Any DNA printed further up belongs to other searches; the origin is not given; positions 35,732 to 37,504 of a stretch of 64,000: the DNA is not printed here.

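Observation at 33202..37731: Four-gene hydrogenase-related (Ehr-like) membrane complex: NiFe cysteines lost, Fe-S subunit intact, no ferredoxin-like subunit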

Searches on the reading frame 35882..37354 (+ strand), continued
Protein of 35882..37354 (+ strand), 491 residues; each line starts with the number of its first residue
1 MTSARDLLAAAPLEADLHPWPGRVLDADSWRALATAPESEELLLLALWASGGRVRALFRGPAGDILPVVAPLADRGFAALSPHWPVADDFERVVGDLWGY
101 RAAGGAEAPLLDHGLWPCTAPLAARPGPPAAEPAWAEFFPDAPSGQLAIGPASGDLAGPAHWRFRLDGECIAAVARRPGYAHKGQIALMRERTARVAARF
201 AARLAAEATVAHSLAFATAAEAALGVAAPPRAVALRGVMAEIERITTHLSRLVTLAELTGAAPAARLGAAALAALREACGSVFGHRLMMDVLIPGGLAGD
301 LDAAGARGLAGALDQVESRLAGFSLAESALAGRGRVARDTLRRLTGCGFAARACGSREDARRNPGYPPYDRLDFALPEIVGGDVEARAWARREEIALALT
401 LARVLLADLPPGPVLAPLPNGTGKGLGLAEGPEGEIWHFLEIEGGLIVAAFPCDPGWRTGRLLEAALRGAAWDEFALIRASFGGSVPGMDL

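Call 83: fold_search(model_id=the predicted structure, library=pdb)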
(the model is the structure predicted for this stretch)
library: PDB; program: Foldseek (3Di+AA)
matches with E <= 10: 649; with E <= 0.001: 222
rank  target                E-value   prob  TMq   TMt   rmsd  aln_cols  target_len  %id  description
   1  7z0s_E                2.7e-29  1.00  0.86  0.80   3.4       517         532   21  Structure of the Escherichia coli formate hydrogenlyase complex (anaerobic preparation, without formate dehydrogenase  (released 2022-09-28)
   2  7p64_C                4.1e-27  1.00  0.86  0.72   4.5       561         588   18  Complex I from E. coli, DDM/LMNG-purified, under Turnover at pH 6, Open state (released 2022-09-21)
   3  7p7l_C                5.3e-27  1.00  0.86  0.73   4.5       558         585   18  Complex I from E. coli, DDM/LMNG-purified, with NADH and FMN, Open state (released 2022-09-21)
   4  7z7t_C                7.0e-27  1.00  0.86  0.72   4.5       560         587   18  Complex I from E. coli, LMNG-purified, under Turnover at pH 6, Open state (released 2022-09-21)
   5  7z84_C                1.3e-26  1.00  0.86  0.72   5.5       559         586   18  Complex I from E. coli, DDM/LMNG-purified, under Turnover at pH 8, Open-ready state (released 2022-09-21)
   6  7p7j_C                3.8e-26  1.00  0.86  0.73   4.6       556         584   18  Complex I from E. coli, DDM/LMNG-purified, with DQ, Open state (released 2022-09-21)
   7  7z7v_C                4.9e-26  1.00  0.86  0.72   4.5       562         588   18  Complex I from E. coli, LMNG-purified, under Turnover at pH 6, Open-ready state (released 2022-09-21)
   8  7p7k_C                8.1e-26  1.00  0.80  0.70   5.0       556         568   18  Complex I from E. coli, DDM/LMNG-purified, with DQ, Resting state (released 2022-09-21)
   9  7z7r_C                1.7e-25  1.00  0.86  0.72   5.4       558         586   18  Complex I from E. coli, LMNG-purified, Apo, Open-ready state (released 2022-09-21)
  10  7p69_C                2.4e-25  1.00  0.81  0.70   5.0       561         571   17  Complex I from E. coli, DDM/LMNG-purified, under Turnover at pH 6, Resting state (released 2022-09-21)
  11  7p61_C                3.5e-25  1.00  0.81  0.70   4.8       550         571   17  Complex I from E. coli, DDM-purified, with NADH, Resting state (released 2022-09-21)
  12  7zci_C                3.9e-25  1.00  0.81  0.70   5.0       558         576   18  Complex I from E. coli, LMNG-purified, under Turnover at pH 6, Resting state (released 2022-09-21)
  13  7p63_C                5.1e-25  1.00  0.84  0.71   5.3       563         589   18  Complex I from E. coli, DDM/LMNG-purified, under Turnover at pH 6, Closed state (released 2022-09-21)
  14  7p7e_C                7.1e-25  1.00  0.80  0.70   5.0       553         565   17  Complex I from E. coli, DDM/LMNG-purified, Apo, Resting state (released 2022-09-21)
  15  7q5y_B                8.8e-25  1.00  0.84  0.71   6.1       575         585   18  Structure of NADH:ubichinon oxidoreductase (complex I) of the hyperthermophilic eubacterium Aquifex aeolicus (released 2022-11-16)
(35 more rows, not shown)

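Call 84: search_solved_structures(query=A4, max_evalue=1e-10, show_alignments=2)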
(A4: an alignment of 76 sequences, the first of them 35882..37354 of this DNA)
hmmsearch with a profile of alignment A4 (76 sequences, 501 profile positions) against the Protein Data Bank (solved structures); distinct sequences matched with E-value up to 1e-10: 104 (the best 60 are shown).
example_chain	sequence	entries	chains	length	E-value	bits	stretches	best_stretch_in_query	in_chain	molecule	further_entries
7z0s_E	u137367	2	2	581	2.1e-76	260.5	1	68-500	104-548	Formate hydrogenlyase subunit 5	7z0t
6cfw_L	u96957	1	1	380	3.4e-57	197.2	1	147-500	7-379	Membrane-bound hydrogenase subunit alpha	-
7aqr_D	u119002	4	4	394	4.2e-49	170.5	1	149-426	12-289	NADH dehydrogenase subunit 7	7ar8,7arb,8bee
8bpx_D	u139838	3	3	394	4.2e-49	170.5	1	149-426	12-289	NADH dehydrogenase [ubiquinone] iron-sulfur protein 2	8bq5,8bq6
8e73_S2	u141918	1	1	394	5.8e-49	170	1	150-426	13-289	NDUS2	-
7ar7_D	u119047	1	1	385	6.7e-49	169.8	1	151-426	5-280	NADH dehydrogenase [ubiquinone] iron-sulfur protein 2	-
2fug_4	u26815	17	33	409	1e-48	169.2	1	136-430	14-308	NADH-quinone oxidoreductase chain 4 | NADH-QUINONE OXIDOREDUCTASE SUBUNIT 4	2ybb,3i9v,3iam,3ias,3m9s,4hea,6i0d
7a23_G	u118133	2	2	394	1.9e-47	165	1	149-426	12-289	Nad7m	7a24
6x89_S2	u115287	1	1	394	5e-47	163.6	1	151-426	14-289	NDUS2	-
7zm7_C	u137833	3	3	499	1e-45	159.3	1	120-426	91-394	NADH-ubiquinone oxidoreductase 49 kDa subunit-like protein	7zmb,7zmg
6g2j_D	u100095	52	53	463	3.6e-45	157.5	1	130-427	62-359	NADH dehydrogenase [ubiquinone] iron-sulfur protein 2, mitochondrial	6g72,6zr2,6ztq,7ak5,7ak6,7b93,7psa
7q5y_B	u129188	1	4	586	3.7e-45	157.5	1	138-421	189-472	NADH-quinone oxidoreductase subunit C/D 2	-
8e9g_D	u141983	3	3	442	4.3e-45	157.2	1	144-426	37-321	NADH-quinone oxidoreductase subunit D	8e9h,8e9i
8ba0_D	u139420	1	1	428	4.8e-45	157.1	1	147-426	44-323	Complex I-49kD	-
8b9z_D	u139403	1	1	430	4.9e-45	157.1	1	147-426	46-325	Complex I-49kD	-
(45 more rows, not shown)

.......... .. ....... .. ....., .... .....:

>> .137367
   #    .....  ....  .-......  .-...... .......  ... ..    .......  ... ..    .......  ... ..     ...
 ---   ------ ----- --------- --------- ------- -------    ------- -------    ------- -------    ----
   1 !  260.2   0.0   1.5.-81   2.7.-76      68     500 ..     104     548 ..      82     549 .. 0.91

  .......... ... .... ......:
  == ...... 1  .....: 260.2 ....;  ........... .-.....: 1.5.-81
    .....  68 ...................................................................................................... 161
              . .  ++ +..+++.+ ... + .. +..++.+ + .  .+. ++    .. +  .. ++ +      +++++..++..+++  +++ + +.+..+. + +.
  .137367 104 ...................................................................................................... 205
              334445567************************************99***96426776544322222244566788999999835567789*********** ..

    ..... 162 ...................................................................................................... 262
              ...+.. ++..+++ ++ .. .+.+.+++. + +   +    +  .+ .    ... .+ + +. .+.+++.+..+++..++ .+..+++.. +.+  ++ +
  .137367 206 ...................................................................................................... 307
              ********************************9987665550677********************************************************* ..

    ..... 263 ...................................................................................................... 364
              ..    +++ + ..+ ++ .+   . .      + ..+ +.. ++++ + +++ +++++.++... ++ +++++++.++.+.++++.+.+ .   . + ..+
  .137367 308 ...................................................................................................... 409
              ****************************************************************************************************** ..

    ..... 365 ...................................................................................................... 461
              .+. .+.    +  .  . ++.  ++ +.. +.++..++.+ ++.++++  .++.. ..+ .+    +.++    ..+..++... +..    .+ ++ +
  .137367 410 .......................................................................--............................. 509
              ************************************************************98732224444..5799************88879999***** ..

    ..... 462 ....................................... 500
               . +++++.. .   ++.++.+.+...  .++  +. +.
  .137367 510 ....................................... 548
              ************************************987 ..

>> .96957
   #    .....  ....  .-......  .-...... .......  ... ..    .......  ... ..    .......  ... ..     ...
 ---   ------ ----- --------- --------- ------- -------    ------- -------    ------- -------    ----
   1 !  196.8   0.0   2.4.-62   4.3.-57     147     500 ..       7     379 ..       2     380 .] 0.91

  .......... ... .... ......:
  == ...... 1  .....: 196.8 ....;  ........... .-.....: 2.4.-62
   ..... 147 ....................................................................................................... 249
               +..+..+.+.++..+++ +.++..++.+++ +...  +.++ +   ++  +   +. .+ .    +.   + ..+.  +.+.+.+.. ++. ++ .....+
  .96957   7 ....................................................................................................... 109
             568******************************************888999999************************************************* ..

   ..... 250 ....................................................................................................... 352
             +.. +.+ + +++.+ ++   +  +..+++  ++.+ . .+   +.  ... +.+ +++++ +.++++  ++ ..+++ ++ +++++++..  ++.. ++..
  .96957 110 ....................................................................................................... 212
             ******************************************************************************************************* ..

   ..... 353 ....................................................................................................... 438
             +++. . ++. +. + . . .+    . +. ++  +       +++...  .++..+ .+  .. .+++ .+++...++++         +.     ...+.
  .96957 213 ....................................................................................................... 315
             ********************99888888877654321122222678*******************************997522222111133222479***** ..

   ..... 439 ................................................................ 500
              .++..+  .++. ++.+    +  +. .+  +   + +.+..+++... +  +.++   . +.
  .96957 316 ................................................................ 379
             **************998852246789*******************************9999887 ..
